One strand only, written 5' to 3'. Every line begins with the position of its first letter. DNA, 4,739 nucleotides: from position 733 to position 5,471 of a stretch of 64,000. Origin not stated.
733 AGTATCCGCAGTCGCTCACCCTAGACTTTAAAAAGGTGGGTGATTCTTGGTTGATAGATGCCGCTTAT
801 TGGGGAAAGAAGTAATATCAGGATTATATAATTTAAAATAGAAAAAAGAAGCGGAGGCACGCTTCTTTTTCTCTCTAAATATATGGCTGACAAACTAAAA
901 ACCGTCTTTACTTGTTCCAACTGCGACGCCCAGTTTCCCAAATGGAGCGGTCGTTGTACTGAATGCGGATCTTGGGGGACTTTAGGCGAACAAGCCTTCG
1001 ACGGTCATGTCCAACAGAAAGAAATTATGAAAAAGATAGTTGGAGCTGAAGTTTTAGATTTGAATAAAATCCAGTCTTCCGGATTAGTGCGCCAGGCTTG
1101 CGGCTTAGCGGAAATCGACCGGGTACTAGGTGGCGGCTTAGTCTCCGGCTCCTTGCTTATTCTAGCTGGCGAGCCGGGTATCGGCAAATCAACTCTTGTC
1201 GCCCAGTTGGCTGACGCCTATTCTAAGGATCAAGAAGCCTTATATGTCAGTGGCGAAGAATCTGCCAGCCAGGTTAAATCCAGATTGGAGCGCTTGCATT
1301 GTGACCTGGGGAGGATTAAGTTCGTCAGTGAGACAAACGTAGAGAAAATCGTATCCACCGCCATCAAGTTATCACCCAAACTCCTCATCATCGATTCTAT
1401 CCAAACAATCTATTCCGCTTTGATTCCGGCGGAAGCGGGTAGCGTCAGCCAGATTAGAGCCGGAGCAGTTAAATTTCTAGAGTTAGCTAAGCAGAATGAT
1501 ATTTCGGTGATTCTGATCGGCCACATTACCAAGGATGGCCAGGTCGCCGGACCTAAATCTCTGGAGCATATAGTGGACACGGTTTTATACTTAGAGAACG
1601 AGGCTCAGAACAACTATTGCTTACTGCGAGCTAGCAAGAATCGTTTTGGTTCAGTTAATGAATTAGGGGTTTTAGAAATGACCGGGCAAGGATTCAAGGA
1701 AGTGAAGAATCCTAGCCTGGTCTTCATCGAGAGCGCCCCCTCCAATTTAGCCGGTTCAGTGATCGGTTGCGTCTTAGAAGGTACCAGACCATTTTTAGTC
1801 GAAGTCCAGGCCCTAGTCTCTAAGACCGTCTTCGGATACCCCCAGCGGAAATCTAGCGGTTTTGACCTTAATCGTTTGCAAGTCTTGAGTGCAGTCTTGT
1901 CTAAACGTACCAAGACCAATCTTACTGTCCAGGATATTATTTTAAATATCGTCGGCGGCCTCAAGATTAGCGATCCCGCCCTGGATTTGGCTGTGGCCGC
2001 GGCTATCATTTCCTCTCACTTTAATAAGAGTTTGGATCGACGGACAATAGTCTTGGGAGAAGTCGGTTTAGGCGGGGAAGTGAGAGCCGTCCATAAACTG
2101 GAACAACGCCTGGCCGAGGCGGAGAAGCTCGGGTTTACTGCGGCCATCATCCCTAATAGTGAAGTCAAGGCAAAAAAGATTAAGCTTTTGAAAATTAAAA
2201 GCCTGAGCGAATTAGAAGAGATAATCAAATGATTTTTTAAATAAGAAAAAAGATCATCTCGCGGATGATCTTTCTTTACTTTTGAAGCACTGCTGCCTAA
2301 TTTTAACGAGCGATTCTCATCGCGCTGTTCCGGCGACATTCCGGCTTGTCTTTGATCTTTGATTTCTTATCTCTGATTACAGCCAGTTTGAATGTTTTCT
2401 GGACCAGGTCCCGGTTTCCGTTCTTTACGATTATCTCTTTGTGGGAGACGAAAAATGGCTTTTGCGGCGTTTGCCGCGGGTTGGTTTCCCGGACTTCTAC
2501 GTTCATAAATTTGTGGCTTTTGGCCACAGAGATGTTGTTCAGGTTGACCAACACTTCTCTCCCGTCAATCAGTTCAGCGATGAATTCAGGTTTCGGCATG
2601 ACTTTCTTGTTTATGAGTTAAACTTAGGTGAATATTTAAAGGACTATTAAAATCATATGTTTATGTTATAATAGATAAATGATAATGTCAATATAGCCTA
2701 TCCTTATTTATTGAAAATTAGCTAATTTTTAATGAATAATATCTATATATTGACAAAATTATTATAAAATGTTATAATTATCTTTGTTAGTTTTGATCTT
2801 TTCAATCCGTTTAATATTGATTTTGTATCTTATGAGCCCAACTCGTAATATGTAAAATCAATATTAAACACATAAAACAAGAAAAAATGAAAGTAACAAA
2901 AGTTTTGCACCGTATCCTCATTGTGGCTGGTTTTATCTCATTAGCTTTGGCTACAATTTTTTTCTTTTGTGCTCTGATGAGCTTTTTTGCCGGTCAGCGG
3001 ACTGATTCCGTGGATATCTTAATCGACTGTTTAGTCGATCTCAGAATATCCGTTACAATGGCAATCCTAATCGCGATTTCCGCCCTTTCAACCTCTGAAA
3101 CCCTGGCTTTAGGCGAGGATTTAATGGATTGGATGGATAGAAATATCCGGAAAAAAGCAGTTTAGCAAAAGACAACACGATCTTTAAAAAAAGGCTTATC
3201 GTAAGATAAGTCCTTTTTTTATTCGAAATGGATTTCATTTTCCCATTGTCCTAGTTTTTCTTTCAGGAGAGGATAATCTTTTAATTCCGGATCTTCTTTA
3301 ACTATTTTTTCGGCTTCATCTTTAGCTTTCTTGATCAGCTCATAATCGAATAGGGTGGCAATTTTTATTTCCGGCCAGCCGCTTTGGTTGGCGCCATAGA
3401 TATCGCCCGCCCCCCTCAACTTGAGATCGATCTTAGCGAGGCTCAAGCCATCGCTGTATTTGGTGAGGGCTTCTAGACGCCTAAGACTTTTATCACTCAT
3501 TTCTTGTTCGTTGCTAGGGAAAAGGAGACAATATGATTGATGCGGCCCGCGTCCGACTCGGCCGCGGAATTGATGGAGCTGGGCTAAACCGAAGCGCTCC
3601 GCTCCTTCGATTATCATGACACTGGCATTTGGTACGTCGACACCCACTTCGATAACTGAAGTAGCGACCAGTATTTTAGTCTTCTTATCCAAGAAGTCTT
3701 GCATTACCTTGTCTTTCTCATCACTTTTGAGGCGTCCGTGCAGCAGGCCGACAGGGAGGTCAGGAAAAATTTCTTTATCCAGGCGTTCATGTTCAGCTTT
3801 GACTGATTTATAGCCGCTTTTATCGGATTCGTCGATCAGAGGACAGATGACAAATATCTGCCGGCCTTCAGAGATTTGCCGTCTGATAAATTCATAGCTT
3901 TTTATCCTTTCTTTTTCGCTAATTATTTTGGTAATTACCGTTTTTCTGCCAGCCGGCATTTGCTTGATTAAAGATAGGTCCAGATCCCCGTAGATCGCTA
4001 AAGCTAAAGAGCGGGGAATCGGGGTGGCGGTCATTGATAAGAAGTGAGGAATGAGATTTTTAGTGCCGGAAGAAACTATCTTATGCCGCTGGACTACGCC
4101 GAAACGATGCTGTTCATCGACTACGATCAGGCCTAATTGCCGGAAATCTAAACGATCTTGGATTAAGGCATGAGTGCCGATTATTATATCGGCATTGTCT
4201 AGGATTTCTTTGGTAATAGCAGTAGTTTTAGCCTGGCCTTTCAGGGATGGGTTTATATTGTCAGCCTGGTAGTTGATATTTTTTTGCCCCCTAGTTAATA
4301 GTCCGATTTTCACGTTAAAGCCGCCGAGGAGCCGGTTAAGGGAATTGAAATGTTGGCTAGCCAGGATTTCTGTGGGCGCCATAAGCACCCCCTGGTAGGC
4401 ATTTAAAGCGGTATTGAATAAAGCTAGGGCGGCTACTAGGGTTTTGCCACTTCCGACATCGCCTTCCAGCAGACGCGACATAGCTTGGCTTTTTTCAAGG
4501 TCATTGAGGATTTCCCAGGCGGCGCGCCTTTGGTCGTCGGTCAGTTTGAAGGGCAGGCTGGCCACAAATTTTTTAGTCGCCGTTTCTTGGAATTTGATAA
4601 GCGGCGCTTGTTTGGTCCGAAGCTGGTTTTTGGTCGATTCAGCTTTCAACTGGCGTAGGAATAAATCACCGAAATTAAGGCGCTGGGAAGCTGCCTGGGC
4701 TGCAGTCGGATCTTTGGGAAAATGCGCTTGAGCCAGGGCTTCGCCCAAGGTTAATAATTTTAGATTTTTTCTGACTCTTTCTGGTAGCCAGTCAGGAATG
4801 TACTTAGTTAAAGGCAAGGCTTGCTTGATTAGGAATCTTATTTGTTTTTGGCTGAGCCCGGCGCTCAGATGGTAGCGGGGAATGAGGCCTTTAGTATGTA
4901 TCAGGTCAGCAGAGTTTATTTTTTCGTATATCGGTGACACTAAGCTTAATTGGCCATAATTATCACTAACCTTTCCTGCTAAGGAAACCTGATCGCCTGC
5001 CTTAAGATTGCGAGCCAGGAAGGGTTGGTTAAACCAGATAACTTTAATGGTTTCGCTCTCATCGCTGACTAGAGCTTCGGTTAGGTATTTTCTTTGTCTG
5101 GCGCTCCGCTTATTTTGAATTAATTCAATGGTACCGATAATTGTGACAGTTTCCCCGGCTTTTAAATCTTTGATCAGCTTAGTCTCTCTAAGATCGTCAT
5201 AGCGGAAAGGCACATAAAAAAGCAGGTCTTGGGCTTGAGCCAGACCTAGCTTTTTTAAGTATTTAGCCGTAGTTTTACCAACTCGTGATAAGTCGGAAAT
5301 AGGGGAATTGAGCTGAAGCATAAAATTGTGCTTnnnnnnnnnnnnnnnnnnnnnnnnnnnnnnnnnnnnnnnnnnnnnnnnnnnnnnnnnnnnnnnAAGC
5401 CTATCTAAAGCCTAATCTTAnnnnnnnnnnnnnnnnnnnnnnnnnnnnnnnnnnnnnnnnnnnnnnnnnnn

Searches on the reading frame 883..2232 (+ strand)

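Call 74: search_protein_families(library=pfam, proteins=[window:883-2232:+], max_evalue=0.00001)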
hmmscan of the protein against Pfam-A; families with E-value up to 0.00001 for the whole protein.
window:883-2232:+ (449 aa): 8 families
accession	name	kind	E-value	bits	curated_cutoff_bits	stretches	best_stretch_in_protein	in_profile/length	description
PF06745.19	ATPase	-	1.4e-14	54.5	26.6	1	74-147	4-79/231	KaiC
PF13481.12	AAA_25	-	4.1e-13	49.8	27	1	77-220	21-195/195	AAA domain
PF13541.12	ChlI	-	1.7e-10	41.3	27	1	334-426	29-120/121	Subunit ChlI of Mg-chelatase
PF03796.21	DnaB_C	-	9.4e-09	35.5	27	1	73-185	4-121/255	DnaB-like helicase C terminal domain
PF18073.7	Zn_ribbon_LapB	-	1.7e-07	31.2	25.7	1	9-36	1-28/28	Rubredoxin metal binding domain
PF13401.12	AAA_22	-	2.2e-07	31.7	27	1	90-214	6-123/130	AAA domain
PF07088.17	GvpD_P-loop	-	1.9e-06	28.3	24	0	89-147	10-68/189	GvpD gas vesicle protein, P-loop domain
PF00004.35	AAA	-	2.5e-06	28.4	21.2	1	92-213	1-106/131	ATPase family associated with various cellular activities (AAA)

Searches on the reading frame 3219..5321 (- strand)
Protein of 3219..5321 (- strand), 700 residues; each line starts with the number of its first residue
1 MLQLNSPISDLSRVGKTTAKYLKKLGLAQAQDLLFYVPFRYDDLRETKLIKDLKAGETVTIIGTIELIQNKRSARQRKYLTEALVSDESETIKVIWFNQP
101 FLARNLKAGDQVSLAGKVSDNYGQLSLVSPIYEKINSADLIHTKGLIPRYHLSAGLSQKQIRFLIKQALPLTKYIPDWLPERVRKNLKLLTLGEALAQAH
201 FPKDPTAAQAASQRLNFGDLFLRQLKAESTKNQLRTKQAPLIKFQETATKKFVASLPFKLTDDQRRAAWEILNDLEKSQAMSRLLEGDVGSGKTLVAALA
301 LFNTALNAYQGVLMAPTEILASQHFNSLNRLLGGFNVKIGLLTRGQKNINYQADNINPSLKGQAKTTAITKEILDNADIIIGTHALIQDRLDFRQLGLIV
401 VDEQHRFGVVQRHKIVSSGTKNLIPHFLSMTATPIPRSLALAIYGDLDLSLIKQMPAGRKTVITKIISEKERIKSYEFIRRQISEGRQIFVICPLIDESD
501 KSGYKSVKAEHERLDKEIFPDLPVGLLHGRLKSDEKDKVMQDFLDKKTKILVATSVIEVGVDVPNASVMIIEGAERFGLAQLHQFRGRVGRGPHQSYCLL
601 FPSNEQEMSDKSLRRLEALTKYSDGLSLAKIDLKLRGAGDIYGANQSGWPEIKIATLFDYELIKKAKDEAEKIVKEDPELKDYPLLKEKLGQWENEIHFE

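Call 74: search_protein_families(library=pfam, proteins=[window:3219-5321:-], max_evalue=0.00001)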
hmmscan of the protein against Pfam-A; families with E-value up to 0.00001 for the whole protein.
window:3219-5321:- (700 aa): 6 families
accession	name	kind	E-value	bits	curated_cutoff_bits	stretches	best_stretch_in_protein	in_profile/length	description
PF17191.10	RecG_wedge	-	3.3e-25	89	23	1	12-170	6-160/162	RecG wedge domain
PF00270.35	DEAD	-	9.3e-22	78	26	1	263-438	3-163/167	DEAD/DEAH box helicase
PF00271.37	Helicase_C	-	1.8e-19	70.5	23.5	1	480-591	7-108/110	Helicase conserved C-terminal domain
PF04851.21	ResIII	-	6.8e-12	46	22.5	1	258-434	2-162/164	Type III restriction enzyme, res subunit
PF19833.4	RecG_dom3_C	-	1.2e-09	38.5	26.8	1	623-686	2-69/87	ATP-dependent DNA helicase RecG, domain 3, C-terminal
PF01336.31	tRNA_anti-codon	-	9.6e-07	29.1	27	1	59-128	1-68/75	OB-fold nucleic acid binding domain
